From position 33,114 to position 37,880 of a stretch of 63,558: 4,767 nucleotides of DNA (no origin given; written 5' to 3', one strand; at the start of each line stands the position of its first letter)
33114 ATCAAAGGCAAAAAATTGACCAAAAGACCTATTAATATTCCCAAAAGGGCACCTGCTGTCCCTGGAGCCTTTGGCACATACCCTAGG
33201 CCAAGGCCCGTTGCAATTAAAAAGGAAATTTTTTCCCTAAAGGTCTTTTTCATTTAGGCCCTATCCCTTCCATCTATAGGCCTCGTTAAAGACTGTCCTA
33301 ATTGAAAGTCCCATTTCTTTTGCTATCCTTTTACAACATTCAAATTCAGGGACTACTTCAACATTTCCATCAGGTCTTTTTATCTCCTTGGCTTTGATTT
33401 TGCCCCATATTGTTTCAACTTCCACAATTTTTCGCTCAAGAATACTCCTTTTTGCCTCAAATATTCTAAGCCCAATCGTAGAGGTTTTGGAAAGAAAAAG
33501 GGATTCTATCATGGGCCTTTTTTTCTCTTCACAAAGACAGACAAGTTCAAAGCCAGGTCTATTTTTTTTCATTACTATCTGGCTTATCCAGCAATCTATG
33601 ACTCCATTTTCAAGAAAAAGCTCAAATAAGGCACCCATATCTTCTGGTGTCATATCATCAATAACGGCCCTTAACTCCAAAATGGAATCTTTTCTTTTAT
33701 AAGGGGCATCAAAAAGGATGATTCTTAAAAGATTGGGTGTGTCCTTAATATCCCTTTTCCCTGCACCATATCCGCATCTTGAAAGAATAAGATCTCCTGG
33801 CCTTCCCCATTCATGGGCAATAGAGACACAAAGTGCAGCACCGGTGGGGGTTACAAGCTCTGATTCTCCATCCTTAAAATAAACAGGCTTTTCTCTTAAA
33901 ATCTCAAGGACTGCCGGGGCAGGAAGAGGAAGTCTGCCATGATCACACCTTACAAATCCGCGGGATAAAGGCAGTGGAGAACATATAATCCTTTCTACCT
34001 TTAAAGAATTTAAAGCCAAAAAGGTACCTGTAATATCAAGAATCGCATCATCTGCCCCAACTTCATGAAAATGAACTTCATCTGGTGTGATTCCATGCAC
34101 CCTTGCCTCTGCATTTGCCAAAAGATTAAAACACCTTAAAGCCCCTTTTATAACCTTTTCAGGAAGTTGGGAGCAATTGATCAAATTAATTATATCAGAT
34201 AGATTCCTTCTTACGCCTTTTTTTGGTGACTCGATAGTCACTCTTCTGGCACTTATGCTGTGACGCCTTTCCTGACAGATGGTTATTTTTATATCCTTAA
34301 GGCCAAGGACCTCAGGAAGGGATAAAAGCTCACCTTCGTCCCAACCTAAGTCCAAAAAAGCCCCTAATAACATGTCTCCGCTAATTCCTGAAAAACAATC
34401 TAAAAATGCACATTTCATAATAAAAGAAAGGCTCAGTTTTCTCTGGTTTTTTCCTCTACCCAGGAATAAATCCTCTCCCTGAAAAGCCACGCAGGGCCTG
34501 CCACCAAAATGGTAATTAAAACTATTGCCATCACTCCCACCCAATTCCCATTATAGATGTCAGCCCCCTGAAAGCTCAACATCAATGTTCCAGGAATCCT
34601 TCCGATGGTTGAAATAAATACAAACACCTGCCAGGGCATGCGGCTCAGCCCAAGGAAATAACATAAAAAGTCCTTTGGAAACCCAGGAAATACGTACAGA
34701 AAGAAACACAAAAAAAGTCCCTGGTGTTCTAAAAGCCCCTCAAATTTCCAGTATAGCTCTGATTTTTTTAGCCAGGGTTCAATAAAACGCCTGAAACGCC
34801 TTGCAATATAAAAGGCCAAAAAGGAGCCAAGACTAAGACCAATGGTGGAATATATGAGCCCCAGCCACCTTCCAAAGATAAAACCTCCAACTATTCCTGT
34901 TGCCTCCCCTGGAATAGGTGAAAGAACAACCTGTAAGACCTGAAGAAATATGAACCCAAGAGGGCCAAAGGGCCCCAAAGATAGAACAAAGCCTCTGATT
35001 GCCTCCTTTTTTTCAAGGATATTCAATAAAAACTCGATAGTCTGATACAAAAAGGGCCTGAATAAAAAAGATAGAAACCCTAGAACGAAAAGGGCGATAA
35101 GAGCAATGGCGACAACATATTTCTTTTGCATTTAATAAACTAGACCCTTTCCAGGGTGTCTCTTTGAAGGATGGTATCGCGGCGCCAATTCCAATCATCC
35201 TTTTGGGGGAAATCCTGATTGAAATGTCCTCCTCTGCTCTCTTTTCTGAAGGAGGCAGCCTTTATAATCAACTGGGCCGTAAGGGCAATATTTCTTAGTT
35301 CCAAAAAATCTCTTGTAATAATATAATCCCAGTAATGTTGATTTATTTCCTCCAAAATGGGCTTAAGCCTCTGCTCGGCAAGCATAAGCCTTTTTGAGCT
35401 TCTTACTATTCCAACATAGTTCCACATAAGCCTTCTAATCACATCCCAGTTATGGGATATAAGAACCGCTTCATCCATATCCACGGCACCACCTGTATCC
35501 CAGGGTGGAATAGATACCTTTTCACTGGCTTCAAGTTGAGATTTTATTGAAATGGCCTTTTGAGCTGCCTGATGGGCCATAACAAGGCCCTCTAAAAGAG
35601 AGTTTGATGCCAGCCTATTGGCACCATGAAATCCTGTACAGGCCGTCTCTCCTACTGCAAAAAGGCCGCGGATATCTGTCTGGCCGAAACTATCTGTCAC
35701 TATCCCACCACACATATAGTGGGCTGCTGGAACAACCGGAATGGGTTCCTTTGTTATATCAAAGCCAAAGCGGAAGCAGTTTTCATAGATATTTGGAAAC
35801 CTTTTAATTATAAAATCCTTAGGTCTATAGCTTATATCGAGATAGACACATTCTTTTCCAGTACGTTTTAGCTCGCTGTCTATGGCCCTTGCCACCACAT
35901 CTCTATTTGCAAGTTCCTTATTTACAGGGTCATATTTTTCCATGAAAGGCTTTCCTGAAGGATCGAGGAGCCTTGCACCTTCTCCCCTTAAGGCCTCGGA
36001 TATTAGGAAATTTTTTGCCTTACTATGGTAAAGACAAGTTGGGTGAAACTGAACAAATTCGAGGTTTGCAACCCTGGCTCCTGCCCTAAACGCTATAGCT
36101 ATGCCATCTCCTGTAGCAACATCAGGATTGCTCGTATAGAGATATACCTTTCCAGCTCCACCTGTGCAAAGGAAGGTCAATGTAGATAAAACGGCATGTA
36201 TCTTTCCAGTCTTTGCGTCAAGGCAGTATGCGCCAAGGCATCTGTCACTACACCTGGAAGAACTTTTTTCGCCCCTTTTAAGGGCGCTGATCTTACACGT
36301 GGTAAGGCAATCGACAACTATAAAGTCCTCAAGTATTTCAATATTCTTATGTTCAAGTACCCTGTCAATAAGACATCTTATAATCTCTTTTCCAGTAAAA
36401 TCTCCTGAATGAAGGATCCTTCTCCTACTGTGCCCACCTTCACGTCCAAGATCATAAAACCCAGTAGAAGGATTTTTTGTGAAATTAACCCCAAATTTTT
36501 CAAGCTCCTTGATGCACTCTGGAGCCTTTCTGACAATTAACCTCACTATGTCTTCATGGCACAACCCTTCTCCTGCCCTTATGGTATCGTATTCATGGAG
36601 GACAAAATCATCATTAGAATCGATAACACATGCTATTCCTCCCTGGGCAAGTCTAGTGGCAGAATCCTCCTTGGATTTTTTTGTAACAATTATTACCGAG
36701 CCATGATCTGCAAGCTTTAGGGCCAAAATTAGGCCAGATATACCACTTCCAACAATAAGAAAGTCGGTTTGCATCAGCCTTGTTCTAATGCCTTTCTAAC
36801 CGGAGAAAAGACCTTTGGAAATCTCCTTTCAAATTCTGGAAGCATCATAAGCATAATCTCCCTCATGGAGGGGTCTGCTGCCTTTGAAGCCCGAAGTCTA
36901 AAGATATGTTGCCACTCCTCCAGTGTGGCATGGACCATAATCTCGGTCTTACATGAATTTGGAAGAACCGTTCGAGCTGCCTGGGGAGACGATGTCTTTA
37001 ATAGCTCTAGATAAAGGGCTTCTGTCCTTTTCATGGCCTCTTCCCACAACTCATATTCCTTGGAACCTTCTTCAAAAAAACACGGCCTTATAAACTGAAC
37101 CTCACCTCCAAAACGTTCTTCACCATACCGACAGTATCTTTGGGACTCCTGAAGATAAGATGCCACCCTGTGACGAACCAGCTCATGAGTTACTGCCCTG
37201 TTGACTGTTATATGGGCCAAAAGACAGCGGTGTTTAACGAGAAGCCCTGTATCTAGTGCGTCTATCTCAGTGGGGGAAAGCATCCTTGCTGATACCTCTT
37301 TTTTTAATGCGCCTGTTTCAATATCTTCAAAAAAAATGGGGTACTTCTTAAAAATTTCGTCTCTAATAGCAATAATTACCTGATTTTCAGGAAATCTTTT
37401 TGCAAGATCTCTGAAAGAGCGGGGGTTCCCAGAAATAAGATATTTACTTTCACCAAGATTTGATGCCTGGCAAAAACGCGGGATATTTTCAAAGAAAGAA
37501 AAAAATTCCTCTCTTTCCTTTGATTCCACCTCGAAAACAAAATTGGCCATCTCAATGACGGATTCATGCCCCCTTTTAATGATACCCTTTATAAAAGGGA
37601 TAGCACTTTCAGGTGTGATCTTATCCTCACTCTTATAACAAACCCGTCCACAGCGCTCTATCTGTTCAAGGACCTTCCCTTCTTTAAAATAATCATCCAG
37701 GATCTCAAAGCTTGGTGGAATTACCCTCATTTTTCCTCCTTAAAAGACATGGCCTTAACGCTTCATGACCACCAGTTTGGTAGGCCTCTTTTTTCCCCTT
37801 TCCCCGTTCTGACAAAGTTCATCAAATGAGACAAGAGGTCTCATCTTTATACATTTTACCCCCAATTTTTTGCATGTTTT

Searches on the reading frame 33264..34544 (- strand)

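Call 40: search_protein_families(library=pfam, proteins=[window:33264-34544:-], max_evalue=0.00001)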
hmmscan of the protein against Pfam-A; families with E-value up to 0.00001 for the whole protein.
window:33264-34544:- (427 aa): 1 family
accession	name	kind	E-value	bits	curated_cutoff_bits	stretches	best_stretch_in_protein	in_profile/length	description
PF01969.22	Ni_insertion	-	1.7e-127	426.1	22.1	1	47-418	2-374/375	Nickel insertion protein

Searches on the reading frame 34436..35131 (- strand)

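Call 40: search_protein_families(library=pfam, proteins=[window:34436-35131:-], max_evalue=0.00001)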
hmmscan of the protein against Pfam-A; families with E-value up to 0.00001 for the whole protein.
window:34436-35131:- (232 aa): 1 family
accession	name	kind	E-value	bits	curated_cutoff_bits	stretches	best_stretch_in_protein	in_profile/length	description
PF09335.16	VTT_dom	-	4.8e-26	92.1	33.9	1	73-189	1-121/123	VTT domain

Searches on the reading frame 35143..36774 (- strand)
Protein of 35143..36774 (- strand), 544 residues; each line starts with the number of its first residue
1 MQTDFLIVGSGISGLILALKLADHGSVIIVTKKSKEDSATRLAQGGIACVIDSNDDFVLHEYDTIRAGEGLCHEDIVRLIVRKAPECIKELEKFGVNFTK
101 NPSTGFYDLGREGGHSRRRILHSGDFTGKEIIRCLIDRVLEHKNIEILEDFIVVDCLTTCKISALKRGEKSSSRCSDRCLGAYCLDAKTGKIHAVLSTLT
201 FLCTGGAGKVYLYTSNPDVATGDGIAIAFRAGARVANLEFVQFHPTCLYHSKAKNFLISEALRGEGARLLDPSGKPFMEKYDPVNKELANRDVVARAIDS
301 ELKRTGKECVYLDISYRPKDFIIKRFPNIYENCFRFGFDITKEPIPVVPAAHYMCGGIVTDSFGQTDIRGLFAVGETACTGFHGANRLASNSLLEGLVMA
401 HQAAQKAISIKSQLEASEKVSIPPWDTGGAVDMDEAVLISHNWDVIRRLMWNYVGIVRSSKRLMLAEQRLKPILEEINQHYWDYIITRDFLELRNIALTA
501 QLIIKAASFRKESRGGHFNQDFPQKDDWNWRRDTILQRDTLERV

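Call 40: search_protein_families(library=pfam, proteins=[window:35143-36774:-], max_evalue=0.00001)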
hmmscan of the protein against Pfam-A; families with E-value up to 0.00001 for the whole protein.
window:35143-36774:- (544 aa): 2 families
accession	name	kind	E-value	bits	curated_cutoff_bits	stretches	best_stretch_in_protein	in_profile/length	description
PF00890.30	FAD_binding_2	-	4.2e-90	303.3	20.4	1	4-393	1-414/414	FAD binding domain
PF02910.25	Succ_DH_flav_C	-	1.5e-16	61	20.8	1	446-537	4-101/130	Fumarate reductase flavoprotein C-term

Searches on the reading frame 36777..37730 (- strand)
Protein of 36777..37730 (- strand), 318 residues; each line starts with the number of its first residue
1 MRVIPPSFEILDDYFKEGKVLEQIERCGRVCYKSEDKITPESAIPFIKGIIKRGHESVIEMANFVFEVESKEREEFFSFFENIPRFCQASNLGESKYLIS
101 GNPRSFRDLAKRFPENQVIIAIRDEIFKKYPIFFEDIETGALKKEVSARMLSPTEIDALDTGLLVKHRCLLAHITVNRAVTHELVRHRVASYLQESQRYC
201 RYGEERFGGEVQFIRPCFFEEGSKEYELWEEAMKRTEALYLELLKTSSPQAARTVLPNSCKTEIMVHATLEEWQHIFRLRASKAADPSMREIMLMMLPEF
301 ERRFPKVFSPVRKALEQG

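Call 40: search_protein_families(library=pfam, proteins=[window:36777-37730:-], max_evalue=0.00001)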
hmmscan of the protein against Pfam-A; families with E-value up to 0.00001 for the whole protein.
window:36777-37730:- (318 aa): 1 family
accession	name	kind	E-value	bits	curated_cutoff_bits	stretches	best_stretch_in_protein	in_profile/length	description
PF02511.20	Thy1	-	3.9e-41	141.4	24.8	2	173-305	62-190/191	Thymidylate synthase complementing protein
